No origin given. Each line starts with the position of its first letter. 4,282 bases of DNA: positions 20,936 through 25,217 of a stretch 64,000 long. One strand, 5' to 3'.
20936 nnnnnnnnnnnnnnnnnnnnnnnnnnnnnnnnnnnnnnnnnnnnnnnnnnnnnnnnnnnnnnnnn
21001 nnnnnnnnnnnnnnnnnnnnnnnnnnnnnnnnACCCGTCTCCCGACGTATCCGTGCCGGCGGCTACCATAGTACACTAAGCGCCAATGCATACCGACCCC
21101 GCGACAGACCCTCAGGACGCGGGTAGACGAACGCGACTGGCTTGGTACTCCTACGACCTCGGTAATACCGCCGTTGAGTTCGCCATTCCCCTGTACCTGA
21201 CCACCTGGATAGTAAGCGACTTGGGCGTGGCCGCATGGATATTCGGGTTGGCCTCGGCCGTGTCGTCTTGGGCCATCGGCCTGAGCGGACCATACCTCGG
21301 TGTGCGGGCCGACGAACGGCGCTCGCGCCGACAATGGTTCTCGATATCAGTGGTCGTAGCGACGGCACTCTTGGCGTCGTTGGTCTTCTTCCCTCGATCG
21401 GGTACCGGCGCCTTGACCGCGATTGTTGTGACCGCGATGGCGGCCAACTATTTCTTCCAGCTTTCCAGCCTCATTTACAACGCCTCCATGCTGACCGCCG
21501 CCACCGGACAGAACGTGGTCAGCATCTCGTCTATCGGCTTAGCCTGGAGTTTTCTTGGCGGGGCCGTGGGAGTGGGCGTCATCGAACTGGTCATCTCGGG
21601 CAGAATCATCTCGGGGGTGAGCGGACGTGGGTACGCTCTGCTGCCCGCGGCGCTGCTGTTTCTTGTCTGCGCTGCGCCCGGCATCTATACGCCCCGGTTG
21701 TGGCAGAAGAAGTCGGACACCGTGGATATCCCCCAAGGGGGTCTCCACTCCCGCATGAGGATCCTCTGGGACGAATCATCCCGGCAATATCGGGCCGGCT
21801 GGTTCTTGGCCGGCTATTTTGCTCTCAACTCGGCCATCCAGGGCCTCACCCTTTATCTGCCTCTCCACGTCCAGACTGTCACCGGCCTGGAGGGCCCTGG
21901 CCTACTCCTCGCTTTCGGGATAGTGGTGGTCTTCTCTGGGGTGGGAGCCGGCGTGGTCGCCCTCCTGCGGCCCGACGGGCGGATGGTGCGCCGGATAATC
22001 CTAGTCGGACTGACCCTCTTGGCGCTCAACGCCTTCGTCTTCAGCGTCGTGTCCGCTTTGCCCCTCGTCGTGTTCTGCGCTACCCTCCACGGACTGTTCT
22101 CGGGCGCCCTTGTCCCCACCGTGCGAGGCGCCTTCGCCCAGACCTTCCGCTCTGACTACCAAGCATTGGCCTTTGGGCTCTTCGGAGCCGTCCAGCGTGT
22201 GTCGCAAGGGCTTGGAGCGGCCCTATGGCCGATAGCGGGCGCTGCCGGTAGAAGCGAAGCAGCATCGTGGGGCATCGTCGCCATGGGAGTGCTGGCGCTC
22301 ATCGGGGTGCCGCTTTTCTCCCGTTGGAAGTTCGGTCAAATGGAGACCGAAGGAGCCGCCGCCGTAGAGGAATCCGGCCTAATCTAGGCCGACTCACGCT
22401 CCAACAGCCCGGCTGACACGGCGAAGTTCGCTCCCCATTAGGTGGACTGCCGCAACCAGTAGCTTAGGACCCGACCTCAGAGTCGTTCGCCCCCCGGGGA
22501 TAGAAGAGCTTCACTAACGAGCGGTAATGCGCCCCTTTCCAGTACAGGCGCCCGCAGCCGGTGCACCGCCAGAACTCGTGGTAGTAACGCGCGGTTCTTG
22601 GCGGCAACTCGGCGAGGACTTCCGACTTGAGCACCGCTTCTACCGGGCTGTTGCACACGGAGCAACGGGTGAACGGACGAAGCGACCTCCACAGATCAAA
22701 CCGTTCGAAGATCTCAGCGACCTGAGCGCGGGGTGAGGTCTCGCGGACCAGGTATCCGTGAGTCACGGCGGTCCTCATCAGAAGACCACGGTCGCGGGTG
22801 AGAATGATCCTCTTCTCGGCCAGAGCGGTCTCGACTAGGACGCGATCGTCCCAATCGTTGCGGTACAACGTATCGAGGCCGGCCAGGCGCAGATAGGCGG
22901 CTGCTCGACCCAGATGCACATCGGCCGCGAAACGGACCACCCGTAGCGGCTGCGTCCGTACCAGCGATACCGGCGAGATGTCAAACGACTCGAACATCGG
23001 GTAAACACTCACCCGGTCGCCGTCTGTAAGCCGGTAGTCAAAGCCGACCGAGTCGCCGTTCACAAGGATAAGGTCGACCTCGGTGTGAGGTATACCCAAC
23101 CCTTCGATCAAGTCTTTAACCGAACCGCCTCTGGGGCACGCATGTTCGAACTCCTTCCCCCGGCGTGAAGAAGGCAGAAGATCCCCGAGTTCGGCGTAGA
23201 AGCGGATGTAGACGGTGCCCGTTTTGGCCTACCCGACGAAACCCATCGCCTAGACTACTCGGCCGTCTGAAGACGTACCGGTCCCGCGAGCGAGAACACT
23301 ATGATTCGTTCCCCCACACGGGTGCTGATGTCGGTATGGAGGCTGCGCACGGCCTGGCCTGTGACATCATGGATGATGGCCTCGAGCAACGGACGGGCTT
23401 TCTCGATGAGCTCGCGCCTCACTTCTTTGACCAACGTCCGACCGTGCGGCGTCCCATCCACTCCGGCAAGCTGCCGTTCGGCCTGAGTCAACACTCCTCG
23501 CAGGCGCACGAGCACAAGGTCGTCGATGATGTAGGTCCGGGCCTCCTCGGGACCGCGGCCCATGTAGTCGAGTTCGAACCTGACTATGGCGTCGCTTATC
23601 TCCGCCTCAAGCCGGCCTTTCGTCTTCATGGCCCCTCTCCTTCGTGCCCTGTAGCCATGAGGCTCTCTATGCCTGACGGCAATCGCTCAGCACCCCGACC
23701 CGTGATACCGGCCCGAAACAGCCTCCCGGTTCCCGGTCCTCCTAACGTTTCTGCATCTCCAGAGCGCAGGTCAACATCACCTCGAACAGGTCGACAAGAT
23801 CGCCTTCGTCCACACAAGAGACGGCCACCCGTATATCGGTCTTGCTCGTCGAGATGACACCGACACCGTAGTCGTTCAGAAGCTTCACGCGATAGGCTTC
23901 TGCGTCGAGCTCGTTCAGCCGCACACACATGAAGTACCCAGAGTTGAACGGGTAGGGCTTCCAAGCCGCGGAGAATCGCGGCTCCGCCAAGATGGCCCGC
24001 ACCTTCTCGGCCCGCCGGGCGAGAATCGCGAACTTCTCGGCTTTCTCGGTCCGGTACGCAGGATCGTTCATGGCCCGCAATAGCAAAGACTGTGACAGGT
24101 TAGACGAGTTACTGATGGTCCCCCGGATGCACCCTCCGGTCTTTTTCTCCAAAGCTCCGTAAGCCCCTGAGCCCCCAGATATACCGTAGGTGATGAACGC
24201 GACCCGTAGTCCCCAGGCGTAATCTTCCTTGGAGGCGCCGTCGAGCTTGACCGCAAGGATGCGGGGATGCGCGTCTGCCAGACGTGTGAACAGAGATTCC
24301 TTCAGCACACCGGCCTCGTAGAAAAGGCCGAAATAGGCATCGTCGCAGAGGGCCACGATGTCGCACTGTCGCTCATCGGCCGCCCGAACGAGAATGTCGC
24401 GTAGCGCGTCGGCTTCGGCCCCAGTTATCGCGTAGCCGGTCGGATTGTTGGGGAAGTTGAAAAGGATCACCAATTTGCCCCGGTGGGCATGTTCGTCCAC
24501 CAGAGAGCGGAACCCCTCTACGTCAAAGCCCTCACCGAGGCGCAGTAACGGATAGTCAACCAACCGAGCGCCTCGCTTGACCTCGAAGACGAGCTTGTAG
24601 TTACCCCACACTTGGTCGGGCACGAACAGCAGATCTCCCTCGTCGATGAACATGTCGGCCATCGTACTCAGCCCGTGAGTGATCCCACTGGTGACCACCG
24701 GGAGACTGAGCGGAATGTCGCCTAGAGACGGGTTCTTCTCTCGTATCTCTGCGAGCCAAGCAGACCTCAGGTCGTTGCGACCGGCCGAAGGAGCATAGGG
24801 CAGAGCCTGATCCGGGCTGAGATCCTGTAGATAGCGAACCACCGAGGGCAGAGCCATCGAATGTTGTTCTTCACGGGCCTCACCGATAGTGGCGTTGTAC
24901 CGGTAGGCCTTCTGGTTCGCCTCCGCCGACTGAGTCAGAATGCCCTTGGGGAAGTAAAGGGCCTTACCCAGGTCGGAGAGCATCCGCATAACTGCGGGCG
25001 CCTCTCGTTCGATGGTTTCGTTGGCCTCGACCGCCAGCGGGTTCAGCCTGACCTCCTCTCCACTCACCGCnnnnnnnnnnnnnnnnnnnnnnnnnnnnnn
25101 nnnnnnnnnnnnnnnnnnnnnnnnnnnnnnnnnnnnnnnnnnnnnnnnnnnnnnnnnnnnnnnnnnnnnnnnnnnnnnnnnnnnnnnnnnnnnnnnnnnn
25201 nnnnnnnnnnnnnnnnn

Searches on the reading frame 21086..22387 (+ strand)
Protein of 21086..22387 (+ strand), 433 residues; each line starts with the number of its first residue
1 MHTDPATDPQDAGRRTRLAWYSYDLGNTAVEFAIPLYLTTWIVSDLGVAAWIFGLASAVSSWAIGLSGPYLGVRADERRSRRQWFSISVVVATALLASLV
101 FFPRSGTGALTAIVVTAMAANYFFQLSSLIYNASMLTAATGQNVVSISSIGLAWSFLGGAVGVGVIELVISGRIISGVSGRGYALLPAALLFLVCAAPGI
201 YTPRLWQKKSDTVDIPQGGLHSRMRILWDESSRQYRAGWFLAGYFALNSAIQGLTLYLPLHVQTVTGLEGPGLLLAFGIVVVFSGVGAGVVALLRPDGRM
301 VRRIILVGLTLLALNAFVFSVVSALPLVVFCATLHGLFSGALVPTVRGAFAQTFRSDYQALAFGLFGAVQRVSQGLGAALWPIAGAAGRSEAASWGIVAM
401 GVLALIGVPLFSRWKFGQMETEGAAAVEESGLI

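Call 10: search_protein_families(library=ncbifam, proteins=[window:21086-22387:+])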
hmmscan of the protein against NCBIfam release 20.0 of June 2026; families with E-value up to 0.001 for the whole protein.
window:21086-22387:+ (433 aa): 1 family
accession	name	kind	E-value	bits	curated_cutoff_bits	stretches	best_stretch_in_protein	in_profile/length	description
NF047396.1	MFS_flip_LtaA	equivalog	3.2e-06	26.4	450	1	297-386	272-357/394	lipoteichoic acid biosynthesis MFS flippase LtaA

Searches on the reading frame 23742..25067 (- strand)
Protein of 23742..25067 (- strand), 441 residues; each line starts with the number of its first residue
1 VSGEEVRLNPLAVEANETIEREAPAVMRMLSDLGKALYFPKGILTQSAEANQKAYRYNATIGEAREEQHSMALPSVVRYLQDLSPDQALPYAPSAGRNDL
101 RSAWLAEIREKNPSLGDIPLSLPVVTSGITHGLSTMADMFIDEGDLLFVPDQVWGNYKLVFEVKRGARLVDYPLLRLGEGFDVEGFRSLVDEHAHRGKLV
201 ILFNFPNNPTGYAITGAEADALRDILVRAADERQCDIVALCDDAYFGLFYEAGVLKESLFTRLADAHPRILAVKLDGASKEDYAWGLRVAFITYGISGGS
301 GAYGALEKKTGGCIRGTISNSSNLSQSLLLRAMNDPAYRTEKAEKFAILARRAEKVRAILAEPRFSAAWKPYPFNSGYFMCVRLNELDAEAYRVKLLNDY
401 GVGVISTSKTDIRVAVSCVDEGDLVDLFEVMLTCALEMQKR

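Call 10: search_protein_families(library=ncbifam, proteins=[window:23742-25067:-])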
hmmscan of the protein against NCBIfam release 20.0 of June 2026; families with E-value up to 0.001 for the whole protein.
window:23742-25067:- (441 aa): 31 families (the best 25 are shown)
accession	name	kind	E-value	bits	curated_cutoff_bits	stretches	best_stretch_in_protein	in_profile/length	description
NF006388.0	PRK08637.1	equivalog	7.9e-167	555.5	301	1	8-439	1-432/433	hypothetical protein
NF041364.1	GntC_guanitoxin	equivalog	7.5e-15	54.7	415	1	86-408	28-325/356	guanitoxin biosynthesis PLP-dependent (S)-gamma-hydroxy-L-arginine cyclodehydratase GntC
NF004770.0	PRK06108.1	subfamily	5.4e-11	41.9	422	1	91-293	69-257/396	pyridoxal phosphate-dependent aminotransferase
NF006230.0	PRK08363.1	equivalog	6.1e-11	41.7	534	1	91-294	66-251/398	alanine aminotransferase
NF005305.0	PRK06836.1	equivalog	2.7e-10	40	376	1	60-252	40-225/396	pyridoxal phosphate-dependent aminotransferase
NF005744.0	PRK07568.1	subfamily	9.5e-10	37.8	389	1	85-292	56-247/398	pyridoxal phosphate-dependent aminotransferase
TIGR01264.1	tyr_amTase_E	equivalog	1.3e-09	37.4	474.25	1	90-293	68-255/403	tyrosine transaminase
NF006756.0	PRK09276.1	subfamily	1.5e-08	34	507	1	91-292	65-251/387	LL-diaminopimelate aminotransferase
NF005588.0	PRK07309.1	equivalog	2.2e-08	33.4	576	1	91-292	63-249/391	pyridoxal phosphate-dependent aminotransferase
TIGR03540.1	DapC_direct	equivalog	3.5e-08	32.8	593.25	1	128-291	99-248/383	LL-diaminopimelate aminotransferase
NF006569.0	PRK09082.1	subfamily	4.1e-08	32.7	420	1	90-252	62-212/386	methionine aminotransferase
NF005815.0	PRK07681.1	equivalog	1e-07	31.3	545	1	128-252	101-215/399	LL-diaminopimelate aminotransferase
NF005855.0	PRK07777.1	equivalog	1.8e-07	30.8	553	1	91-251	61-211/391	pyridoxal phosphate-dependent aminotransferase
TIGR01265.1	tyr_nico_aTase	subfamily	2e-07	30.3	292.45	1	86-294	64-255/403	tyrosine/nicotianamine family aminotransferase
NF005977.0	PRK08068.1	subfamily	2.3e-07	30.4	494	1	124-291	98-251/391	transaminase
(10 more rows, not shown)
